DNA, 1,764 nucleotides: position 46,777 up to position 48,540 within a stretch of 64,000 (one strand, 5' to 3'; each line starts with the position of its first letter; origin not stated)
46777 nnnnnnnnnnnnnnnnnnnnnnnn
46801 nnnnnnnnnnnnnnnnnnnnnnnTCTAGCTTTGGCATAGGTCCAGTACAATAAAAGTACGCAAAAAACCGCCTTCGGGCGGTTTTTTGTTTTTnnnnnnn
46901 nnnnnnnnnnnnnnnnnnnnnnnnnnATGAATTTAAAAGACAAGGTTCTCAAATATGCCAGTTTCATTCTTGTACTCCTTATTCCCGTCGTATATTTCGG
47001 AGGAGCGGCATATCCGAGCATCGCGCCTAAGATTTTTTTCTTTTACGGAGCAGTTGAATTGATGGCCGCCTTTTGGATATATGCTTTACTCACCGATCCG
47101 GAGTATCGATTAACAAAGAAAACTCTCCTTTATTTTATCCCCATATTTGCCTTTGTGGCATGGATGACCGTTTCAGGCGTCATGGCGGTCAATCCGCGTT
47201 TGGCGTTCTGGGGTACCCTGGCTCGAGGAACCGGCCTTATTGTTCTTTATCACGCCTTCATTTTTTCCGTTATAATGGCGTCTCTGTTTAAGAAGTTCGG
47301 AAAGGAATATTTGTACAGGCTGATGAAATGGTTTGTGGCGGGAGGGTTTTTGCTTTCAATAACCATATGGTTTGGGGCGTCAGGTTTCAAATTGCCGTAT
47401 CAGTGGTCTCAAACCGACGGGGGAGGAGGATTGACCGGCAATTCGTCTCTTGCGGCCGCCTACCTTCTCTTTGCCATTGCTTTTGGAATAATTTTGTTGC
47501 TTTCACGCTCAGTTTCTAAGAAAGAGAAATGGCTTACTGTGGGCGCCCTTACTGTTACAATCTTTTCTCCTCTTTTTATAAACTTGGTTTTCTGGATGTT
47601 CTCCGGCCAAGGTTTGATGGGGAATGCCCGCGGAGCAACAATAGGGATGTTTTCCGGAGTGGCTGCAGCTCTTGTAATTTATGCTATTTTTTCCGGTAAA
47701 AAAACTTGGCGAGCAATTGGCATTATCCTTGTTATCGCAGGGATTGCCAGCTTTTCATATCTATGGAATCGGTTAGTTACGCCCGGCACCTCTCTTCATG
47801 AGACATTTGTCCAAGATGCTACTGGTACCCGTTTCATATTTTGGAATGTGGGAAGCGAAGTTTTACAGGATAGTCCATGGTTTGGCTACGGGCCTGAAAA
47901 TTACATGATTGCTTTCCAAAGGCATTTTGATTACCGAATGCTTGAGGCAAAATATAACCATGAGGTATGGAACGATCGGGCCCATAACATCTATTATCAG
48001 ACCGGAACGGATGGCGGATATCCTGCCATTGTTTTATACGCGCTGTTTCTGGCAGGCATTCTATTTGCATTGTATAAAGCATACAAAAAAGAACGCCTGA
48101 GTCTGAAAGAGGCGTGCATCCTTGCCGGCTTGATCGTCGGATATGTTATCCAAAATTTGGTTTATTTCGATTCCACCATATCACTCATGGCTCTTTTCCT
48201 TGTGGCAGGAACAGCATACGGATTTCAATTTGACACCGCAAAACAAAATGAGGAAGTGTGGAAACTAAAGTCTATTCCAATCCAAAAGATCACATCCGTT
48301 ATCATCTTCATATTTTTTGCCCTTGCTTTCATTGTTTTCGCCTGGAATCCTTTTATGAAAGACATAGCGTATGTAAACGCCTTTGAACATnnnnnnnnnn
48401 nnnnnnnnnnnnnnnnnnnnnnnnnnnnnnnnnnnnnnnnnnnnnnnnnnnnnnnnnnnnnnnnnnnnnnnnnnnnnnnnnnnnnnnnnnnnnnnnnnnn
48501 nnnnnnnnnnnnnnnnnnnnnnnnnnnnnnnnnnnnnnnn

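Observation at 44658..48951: Candidate S-layer protein O-glycosylation module: Thr/Ser-rich PG-anchored surface protein adjacent to a Wzy_C+TPR membrane protein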

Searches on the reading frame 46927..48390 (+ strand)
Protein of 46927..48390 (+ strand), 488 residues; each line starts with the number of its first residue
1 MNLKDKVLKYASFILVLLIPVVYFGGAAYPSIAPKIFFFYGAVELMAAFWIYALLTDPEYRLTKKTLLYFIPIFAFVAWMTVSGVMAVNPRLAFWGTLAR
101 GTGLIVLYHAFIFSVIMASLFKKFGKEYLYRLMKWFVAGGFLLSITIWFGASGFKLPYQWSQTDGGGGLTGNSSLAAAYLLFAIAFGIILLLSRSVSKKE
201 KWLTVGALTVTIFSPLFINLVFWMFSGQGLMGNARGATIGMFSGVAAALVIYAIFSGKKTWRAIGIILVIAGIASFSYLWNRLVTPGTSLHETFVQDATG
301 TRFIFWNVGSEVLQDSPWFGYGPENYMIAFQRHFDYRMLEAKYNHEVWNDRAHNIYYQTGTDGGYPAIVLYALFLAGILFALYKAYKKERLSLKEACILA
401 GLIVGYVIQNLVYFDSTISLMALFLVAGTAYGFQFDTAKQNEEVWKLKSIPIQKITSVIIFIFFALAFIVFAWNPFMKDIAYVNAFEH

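Call 64: search_solved_structures(query=window:46927-48390:+, max_evalue=10, show_alignments=2)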
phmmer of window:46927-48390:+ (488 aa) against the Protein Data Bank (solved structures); distinct sequences matched with E-value up to 10: 0.

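Call 66: search_solved_structures(query=A3, max_evalue=10, show_alignments=3)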
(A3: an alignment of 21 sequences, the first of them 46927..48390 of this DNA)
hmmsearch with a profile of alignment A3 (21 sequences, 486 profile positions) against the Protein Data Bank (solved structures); distinct sequences matched with E-value up to 10: 5.
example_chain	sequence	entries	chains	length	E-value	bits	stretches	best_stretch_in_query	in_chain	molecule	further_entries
9rmk_A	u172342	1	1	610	1.2e-11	47.1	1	123-384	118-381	Oligosaccharyltransferase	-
7tpg_B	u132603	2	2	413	2.4e-10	42.8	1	224-388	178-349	Putative cell surface polysaccharide polymerase/ligase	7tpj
7bwr_A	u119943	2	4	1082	0.0099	17.7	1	193-276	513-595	Integral membrane indolylacetylinositol arabinosyltransferase EmbB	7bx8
6x0o_A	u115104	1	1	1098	0.01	17.7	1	193-276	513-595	Integral membrane indolylacetylinositol arabinosyltransferase EmbB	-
7bvc_B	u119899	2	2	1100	0.01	17.7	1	193-276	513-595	Integral membrane indolylacetylinositol arabinosyltransferase EmbB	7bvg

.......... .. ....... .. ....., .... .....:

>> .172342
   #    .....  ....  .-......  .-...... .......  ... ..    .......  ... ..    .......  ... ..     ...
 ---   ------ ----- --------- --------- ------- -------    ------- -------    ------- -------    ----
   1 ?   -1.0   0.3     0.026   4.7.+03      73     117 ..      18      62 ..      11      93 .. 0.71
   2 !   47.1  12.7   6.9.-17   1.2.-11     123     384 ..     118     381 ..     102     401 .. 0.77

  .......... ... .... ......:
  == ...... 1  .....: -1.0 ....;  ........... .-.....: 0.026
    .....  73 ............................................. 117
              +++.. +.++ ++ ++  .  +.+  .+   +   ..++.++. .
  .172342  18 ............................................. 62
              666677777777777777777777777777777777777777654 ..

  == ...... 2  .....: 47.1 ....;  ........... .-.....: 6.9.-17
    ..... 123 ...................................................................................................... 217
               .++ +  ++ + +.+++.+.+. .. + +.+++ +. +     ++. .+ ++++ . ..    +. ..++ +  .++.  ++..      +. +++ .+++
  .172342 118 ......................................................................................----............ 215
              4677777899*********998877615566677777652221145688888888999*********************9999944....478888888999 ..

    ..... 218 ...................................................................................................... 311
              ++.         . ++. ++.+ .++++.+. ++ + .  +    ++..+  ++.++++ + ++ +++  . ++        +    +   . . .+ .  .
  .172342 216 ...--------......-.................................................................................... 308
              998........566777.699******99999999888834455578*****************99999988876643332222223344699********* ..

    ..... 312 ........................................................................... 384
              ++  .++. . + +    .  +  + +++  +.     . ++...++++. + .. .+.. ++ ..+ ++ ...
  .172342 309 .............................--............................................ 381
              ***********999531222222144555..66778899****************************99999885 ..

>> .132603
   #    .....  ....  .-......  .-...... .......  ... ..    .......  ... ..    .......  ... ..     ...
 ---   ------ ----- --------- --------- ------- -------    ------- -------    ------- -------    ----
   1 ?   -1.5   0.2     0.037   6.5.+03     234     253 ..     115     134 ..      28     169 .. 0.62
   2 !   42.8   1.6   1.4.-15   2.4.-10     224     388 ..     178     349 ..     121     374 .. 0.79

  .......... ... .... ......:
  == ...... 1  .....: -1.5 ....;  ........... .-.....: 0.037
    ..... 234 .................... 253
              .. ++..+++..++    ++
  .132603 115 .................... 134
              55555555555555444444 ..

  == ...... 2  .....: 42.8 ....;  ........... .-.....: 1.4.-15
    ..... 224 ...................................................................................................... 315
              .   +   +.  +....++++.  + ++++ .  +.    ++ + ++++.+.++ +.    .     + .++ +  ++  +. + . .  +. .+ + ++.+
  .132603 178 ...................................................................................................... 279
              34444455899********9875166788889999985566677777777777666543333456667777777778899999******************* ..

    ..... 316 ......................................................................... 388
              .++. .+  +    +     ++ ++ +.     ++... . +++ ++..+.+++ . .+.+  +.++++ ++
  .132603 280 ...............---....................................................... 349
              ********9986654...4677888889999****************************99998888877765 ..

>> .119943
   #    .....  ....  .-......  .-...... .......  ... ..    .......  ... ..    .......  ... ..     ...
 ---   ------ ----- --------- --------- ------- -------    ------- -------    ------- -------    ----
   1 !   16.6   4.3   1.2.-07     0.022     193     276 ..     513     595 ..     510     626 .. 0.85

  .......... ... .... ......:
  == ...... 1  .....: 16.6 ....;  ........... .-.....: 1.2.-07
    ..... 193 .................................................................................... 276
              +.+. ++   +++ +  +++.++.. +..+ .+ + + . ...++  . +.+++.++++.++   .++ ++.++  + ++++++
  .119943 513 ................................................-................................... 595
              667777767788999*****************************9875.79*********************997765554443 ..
